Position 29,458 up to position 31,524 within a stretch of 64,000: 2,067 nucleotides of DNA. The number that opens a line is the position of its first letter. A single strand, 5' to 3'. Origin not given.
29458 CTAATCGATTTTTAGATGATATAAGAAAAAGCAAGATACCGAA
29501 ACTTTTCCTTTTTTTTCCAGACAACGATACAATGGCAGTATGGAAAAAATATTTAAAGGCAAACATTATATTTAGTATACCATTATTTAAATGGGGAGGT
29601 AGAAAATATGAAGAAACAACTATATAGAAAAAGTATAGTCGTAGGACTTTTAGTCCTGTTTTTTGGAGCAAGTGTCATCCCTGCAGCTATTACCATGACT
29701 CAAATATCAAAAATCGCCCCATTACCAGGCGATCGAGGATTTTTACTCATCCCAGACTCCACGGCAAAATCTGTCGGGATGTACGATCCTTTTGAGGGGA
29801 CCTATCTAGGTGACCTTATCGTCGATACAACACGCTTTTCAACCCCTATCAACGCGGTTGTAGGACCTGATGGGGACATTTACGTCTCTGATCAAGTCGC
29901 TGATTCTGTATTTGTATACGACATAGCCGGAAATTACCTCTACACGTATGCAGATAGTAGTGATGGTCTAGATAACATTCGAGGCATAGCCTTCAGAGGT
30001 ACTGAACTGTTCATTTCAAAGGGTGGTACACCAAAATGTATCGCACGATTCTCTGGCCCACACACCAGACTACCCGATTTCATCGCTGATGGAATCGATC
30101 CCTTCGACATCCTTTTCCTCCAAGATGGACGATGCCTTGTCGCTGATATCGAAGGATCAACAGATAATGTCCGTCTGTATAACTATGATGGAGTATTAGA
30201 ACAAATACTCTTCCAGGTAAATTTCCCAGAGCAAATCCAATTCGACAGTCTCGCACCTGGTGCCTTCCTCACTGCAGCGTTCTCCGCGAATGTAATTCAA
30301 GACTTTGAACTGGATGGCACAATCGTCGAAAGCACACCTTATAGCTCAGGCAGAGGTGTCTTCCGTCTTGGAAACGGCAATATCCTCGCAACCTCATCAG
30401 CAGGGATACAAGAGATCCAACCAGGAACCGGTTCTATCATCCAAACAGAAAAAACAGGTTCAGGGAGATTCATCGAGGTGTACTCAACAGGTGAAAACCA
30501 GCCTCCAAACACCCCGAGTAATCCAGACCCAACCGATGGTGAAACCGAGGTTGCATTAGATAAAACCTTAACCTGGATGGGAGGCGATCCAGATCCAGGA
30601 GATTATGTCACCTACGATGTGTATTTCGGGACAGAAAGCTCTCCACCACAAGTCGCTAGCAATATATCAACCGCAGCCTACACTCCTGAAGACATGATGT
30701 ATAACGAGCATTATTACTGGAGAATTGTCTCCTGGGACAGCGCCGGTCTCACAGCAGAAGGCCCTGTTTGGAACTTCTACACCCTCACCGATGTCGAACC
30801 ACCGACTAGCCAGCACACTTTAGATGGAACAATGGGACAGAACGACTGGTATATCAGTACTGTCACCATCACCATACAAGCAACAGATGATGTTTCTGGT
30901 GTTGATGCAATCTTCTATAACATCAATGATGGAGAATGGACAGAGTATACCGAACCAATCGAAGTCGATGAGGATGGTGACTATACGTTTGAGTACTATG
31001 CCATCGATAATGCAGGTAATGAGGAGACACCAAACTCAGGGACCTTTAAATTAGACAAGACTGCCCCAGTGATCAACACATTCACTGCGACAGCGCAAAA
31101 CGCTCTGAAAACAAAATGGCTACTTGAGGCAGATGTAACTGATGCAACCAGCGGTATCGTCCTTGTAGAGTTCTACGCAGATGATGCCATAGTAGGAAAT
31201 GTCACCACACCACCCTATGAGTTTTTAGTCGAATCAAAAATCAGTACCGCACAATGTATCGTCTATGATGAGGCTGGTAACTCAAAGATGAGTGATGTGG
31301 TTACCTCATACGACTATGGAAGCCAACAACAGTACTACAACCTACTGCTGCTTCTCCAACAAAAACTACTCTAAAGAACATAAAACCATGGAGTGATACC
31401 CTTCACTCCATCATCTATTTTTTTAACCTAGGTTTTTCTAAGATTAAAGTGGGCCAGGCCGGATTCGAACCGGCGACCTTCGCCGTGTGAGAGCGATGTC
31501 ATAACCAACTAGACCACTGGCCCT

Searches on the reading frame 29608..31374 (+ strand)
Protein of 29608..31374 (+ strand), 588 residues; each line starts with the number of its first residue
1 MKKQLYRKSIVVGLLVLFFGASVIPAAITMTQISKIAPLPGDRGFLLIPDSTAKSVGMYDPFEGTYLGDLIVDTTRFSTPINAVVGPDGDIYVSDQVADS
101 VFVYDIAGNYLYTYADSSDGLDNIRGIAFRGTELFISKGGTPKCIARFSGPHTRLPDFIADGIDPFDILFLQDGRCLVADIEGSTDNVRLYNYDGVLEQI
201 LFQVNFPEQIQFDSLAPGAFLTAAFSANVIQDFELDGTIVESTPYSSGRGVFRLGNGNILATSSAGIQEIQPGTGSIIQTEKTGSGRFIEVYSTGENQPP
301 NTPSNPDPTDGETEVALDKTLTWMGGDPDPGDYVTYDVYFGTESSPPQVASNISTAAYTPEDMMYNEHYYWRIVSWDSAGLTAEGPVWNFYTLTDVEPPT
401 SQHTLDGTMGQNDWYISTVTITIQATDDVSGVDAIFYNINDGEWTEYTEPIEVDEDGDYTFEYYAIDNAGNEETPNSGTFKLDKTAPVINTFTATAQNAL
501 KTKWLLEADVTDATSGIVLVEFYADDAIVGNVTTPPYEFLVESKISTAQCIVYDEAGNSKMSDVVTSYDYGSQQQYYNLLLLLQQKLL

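Call 9: search_protein_families(library=pfam, proteins=[window:29608-31374:+], max_evalue=0.01)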
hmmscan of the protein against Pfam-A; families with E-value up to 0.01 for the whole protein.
window:29608-31374:+ (588 aa): 5 families
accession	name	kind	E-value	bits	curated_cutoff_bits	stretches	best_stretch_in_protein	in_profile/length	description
PF17957.7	Big_7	-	6.3e-09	36.8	24.1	1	502-542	18-57/70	Bacterial Ig domain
PF24893.1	DUF7743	-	6.1e-08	32.8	27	1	482-572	2-99/120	Domain of unknown function (DUF7743)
PF19077.6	Big_13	-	8.1e-05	23.5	27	1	418-483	40-101/102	Bacterial Ig-like domain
PF13754.12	Big_3_4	-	0.0013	19.1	27.3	1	435-512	14-90/106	Domain of unknown function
PF12245.14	Big_3_2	-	0.003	18.2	23.3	0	456-483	94-121/122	Bacterial Ig-like domain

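Call 20: find_homologous_proteins(query=window:29608-31374:+)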
Query window:29608-31374:+ (588 aa): 461 proteins with E <= 0.001 among 8000 candidates; the best 120 are listed.
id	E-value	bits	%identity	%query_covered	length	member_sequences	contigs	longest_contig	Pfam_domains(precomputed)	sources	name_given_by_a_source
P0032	0.0e+0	1335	100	100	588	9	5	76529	PF17957.8,PF24893.1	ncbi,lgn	-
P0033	2.9e-294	995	71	67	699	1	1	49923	PF17957.8,PF25788.3,PF24893.1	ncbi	-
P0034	2.8e-285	966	68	69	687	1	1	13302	PF17957.8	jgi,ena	-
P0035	4.6e-284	962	71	100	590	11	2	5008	PF17957.8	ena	-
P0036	5.8e-269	912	69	98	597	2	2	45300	PF17957.8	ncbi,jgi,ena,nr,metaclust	ncbi:hypothetical protein AYK25_02175 [Thermoplasmatales archaeon SM1-50]|nr:MAG: hypothetical prote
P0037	2.7e-265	900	69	98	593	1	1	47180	PF17957.8,PF24893.1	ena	-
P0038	3.3e-260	883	68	98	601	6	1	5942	PF17957.8,PF24893.1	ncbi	-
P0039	1.1e-259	881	67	100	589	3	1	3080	PF17957.8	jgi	jgi:hypothetical protein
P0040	1.5e-226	772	60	97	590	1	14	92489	PF17957.8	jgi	jgi:hypothetical protein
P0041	1.4e-168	580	58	80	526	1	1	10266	PF00801.27,PF18911.7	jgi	jgi:hypothetical protein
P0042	2.0e-156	540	60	69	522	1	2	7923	PF18911.7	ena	-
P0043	4.4e-156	539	61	68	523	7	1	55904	PF00801.27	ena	-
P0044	5.2e-154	532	56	76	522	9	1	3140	-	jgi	jgi:hypothetical protein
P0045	2.3e-152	527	60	67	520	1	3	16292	PF18911.7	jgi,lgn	jgi:hypothetical protein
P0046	2.1e-150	520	60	68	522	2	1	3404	PF00801.27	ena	-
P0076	5.4e-100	354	65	42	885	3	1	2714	PF18962.8,PF13860.13,PF13620.13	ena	-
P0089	9.1e-95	337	64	43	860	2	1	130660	PF18962.8,PF13860.13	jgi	-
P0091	1.0e-94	337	63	42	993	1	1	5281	PF07646.22,PF13964.13,PF24681.2,PF13854.13,PF13415.13,PF18962.8,PF01344.32,PF25210.2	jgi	jgi:hypothetical protein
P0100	5.0e-92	328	57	46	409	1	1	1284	PF18962.8,PF13860.13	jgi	jgi:hypothetical protein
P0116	5.1e-90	321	54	49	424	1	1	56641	PF18962.8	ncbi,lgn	-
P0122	5.0e-88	314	55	47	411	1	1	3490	PF18962.8,PF13860.13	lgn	-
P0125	1.3e-87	313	62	42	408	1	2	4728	PF18962.8,PF13860.13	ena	-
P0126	1.3e-87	313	59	42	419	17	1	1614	PF18962.8,PF13860.13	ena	-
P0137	4.7e-86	308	52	49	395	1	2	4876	PF18962.8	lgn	-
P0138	1.1e-85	307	57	44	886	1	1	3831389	PF23381.2,PF18962.8,PF13860.13,PF13620.13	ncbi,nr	ncbi:MAG: T9SS type A sorting domain-containing protein [Candidatus Zixiibacteriota bacterium]|nr:MA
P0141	3.6e-85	305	59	42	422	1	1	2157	PF18962.8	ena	-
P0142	7.8e-85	304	59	42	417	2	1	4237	PF18962.8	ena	-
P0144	2.9e-84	302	54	47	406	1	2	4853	PF18962.8,PF13860.13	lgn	-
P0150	2.0e-83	299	58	43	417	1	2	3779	PF18962.8,PF13860.13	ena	-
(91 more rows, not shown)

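Call 21: find_encoding_contigs(protein=P0032, flank=10000, max_places=6)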
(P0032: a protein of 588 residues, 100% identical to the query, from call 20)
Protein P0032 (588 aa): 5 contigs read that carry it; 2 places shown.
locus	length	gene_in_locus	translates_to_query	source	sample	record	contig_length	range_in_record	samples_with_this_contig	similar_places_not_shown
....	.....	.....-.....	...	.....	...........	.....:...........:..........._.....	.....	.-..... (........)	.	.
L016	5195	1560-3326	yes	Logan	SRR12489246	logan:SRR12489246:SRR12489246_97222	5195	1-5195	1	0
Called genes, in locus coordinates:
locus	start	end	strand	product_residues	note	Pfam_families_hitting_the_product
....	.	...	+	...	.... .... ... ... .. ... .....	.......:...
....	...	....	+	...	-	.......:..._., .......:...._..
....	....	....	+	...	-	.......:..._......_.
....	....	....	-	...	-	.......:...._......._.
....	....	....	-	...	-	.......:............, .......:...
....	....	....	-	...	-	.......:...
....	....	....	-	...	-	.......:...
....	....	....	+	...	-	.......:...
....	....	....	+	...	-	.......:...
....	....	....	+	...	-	-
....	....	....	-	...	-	-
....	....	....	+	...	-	-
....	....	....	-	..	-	-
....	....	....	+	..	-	-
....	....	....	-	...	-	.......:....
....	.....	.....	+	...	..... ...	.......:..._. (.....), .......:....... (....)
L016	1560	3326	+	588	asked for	PF17957:Big_7 (faint), PF24893:DUF7743 (weak)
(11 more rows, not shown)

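Call 37: search_protein_families(library=ncbifam, proteins=[window:29608-31374:+], max_evalue=0.01)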
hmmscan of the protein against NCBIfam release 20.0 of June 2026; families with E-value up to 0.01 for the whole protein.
window:29608-31374:+ (588 aa): 3 families
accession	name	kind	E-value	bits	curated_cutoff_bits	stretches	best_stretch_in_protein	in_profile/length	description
NF047446.1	barrel_OmpL47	domain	9e-25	86.9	40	1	415-481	1-67/68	OmpL47-type beta-barrel domain-containing protein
NF047441.1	Lepto_OmpL47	equivalog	4.3e-14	52.9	250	1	407-491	62-147/336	multi-beta-barrel domain surface protein OmpL47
NF035926.1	scyF_NHL_VPEP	equivalog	0.00079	18.7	350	1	72-118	241-287/376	scytonemin biosynthesis PEP-CTERM protein ScyF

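Call 53: find_encoding_contigs(protein=P0035, flank=8000, max_places=3)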
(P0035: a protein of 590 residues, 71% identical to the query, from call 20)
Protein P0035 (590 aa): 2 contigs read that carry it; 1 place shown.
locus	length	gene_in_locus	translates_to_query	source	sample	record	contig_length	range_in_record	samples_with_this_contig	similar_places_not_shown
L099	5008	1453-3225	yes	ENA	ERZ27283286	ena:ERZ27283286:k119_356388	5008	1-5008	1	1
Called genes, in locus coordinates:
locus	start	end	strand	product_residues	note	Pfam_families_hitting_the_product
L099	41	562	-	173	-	-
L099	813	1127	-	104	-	PF07381:EarA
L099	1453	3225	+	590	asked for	PF17957:Big_7 (weak)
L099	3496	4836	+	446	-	PF09825:BPL_N (faint)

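Call 57: list_cluster_members(proteins=[P0032, P0033, P0038, P0006])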
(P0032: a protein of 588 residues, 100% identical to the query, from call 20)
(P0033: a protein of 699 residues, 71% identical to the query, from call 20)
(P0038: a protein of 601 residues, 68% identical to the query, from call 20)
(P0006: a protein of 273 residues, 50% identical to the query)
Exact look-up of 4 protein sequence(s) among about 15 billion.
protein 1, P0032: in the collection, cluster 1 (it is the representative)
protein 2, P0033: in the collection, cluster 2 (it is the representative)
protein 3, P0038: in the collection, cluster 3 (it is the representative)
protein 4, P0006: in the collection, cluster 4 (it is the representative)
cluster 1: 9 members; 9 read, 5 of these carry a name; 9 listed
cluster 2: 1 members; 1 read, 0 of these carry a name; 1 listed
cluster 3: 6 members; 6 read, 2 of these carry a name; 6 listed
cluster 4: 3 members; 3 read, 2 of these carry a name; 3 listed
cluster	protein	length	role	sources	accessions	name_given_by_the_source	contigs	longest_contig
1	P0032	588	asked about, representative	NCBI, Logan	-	-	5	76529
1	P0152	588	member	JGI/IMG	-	hypothetical protein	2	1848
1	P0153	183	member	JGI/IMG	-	hypothetical protein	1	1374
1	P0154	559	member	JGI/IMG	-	hypothetical protein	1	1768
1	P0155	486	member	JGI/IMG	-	hypothetical protein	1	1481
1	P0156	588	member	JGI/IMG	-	hypothetical protein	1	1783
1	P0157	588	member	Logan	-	-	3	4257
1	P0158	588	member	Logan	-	-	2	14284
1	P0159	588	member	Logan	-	-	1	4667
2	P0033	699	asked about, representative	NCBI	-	-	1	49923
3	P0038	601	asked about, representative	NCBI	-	-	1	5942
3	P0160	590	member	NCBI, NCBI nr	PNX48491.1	MAG: hypothetical protein BV459_02220 [Thermoplasmata archaeon M11B2D]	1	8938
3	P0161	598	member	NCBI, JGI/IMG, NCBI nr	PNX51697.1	MAG: hypothetical protein BV458_11205 [Thermoplasmata archaeon M9B2D]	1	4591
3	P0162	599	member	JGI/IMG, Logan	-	-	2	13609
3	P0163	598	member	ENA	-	-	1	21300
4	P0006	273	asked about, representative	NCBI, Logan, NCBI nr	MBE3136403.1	MAG: hypothetical protein IMZ43_03285 [Thermoplasmata archaeon] | hypothetical protein [Thermoplasmata archaeon]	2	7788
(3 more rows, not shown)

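Call 81: find_encoding_contigs(protein=P0157, flank=3000, max_places=2)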
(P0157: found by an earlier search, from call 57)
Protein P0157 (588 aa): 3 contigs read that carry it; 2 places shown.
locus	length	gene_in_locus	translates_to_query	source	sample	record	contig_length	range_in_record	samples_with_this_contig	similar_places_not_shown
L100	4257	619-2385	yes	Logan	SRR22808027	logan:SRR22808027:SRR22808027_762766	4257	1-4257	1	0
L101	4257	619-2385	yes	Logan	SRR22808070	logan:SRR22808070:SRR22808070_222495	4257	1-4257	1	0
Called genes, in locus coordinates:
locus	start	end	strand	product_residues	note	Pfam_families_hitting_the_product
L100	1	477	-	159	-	?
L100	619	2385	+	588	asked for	PF17957:Big_7 (faint), PF24893:DUF7743 (weak)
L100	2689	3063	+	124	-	-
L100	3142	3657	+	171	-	PF01994:Trm56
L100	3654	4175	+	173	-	PF01966:HD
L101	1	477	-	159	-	?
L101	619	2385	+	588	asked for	PF17957:Big_7 (faint), PF24893:DUF7743 (weak)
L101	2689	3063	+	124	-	-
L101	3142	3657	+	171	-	PF01994:Trm56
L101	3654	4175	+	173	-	PF01966:HD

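Call 82: find_encoding_contigs(protein=P0152, flank=3000, max_places=2)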
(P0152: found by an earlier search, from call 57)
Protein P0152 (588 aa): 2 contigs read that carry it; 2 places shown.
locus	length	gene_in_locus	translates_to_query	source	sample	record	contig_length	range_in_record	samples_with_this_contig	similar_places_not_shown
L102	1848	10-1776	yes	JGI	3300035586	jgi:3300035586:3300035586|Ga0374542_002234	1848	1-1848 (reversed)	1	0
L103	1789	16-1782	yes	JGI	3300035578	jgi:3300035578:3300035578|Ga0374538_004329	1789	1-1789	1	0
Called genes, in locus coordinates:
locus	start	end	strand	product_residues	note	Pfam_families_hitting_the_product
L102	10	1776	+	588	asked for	PF17957:Big_7 (weak), PF24893:DUF7743 (weak)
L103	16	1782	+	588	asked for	PF17957:Big_7 (weak), PF24893:DUF7743 (weak)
